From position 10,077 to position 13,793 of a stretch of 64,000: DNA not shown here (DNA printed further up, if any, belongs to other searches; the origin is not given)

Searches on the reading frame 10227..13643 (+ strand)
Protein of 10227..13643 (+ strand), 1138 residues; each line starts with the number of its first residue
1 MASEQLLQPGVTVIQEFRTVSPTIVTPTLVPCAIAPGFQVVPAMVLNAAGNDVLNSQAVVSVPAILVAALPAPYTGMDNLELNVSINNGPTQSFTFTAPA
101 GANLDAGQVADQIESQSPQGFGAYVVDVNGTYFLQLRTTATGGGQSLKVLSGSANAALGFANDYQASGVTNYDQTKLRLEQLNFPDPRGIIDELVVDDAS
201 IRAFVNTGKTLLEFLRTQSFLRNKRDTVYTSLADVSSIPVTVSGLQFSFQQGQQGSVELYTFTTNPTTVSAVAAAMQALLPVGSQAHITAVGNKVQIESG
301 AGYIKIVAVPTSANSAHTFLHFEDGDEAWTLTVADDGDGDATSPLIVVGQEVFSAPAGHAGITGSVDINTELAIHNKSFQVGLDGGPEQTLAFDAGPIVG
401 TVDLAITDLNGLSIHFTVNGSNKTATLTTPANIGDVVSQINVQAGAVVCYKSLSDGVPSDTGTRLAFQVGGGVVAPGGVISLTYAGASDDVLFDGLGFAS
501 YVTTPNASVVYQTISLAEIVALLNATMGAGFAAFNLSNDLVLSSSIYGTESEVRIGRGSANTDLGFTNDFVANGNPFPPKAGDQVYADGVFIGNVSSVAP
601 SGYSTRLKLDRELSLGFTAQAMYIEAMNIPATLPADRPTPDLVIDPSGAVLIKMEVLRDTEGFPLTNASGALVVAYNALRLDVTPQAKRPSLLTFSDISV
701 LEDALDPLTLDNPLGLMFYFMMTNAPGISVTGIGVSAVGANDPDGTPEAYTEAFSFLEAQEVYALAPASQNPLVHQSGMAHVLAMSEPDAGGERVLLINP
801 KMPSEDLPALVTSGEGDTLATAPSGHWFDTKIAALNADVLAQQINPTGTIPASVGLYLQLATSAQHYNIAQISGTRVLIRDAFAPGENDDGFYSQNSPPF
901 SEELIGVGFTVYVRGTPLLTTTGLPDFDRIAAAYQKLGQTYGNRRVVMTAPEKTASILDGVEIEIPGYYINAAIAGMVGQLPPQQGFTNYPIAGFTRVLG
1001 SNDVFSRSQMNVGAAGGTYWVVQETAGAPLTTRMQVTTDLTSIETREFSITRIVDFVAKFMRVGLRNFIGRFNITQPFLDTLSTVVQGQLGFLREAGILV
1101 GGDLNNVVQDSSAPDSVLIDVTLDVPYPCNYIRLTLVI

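Call 56: search_protein_families(library=phrogs, max_evalue=0.001, proteins=[window:10227-13643:+])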
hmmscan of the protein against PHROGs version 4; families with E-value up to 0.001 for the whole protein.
window:10227-13643:+ (1138 aa): 1 family
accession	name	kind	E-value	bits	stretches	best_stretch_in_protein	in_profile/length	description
phrog_279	-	tail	2.2e-10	40.9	1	956-1137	295-481/489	tail sheath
